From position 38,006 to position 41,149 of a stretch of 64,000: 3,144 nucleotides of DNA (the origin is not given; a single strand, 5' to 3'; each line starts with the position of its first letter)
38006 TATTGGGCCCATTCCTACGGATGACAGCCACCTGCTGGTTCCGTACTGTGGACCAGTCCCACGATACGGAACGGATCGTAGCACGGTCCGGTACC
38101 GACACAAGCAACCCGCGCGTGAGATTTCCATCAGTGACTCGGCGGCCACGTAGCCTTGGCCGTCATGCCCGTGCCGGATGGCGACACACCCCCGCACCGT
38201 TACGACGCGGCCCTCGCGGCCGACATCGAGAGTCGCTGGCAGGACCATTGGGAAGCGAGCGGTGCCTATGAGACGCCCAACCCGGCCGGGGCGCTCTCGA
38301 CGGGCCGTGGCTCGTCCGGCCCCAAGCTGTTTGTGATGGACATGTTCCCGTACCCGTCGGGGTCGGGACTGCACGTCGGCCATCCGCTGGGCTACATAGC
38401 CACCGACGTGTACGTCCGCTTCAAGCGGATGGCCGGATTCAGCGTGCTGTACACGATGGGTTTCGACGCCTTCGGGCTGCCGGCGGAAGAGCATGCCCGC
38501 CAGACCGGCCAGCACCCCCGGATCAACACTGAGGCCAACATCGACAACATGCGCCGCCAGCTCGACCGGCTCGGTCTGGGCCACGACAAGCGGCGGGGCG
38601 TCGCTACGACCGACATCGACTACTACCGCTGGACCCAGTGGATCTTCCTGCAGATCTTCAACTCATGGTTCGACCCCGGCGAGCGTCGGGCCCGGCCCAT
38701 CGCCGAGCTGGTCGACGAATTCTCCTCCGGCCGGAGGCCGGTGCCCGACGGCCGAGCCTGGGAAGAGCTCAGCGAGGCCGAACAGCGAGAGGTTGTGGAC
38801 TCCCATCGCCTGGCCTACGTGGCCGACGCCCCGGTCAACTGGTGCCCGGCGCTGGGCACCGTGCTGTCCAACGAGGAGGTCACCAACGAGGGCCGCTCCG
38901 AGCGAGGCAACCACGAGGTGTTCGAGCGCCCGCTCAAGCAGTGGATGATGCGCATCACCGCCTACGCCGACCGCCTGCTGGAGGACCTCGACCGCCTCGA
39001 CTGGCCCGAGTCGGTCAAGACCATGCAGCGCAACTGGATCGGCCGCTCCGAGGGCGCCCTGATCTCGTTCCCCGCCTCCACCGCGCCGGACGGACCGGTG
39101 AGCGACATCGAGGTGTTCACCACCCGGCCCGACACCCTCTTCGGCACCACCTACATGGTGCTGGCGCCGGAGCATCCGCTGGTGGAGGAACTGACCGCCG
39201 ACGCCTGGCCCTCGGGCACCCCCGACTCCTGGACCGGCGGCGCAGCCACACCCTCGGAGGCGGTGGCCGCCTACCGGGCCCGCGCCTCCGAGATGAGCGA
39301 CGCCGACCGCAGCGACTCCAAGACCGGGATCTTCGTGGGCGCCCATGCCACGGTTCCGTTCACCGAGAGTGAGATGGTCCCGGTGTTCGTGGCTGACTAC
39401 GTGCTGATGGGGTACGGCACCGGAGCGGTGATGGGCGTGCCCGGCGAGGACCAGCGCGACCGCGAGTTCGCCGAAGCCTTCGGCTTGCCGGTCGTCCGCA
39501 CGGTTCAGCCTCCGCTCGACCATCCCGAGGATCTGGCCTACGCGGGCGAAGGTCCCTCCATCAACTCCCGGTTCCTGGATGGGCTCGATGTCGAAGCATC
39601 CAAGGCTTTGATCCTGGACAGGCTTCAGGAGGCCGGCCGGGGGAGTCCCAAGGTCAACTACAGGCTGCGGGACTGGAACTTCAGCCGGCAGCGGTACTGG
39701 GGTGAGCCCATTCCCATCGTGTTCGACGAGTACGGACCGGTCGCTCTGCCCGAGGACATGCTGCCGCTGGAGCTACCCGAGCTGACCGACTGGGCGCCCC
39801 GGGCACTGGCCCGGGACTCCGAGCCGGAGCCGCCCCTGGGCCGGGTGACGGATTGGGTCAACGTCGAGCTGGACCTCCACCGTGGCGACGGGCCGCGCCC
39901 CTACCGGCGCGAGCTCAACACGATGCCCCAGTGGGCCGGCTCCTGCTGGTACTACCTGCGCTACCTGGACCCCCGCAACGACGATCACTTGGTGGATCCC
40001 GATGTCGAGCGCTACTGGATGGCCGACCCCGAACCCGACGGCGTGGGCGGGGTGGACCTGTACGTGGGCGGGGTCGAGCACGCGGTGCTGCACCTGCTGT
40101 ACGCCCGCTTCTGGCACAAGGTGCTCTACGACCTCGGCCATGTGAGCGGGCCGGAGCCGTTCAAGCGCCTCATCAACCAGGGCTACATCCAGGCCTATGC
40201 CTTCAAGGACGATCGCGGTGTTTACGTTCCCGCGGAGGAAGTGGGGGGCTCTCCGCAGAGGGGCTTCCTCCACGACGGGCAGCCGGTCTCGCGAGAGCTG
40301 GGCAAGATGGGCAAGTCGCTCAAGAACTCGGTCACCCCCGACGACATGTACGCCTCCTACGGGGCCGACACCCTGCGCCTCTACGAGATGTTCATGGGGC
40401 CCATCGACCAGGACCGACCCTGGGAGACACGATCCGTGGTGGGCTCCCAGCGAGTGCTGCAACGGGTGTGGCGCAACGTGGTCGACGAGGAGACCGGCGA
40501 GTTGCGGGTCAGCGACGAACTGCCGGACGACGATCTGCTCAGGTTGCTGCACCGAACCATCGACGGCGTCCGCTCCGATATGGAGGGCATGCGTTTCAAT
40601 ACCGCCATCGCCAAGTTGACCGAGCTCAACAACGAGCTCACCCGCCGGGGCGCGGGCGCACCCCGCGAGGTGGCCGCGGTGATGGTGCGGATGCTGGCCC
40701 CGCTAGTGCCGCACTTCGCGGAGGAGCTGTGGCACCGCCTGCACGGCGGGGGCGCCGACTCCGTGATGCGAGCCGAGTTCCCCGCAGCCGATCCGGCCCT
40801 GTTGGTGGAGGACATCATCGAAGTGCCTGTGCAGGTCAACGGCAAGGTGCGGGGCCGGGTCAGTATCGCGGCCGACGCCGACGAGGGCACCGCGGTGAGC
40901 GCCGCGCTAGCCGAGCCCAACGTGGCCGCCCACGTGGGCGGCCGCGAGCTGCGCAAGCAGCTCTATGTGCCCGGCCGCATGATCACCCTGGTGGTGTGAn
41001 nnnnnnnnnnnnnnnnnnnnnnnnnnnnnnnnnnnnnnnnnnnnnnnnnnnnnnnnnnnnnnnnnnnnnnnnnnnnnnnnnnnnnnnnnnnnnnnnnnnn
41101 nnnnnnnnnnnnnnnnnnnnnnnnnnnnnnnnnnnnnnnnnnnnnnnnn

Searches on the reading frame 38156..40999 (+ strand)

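Call 11: search_protein_families(library=pfam, proteins=[window:38156-40999:+], max_evalue=0.001)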
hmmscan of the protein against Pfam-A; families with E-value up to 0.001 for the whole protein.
window:38156-40999:+ (947 aa): 5 families
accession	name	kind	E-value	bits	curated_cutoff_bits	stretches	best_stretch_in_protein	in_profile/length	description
PF13603.12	tRNA-synt_1_2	-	2.8e-49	167.5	25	1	292-490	1-184/185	Leucyl-tRNA synthetase, editing domain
PF00133.28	tRNA-synt_1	-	2.7e-27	96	22.7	3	28-117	2-83/414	tRNA synthetases class I (I, L, M and V)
PF08264.19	Anticodon_1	-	9.3e-19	68.2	25.1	1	791-910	1-144/148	Anticodon-binding domain of tRNA ligase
PF09334.17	tRNA-synt_1g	-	8.6e-18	64.7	20.1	1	63-166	6-106/391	tRNA synthetases class I (M)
PF01406.26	tRNA-synt_1e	-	0.00084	19.2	27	0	702-743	239-279/301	tRNA synthetases class I (C) catalytic domain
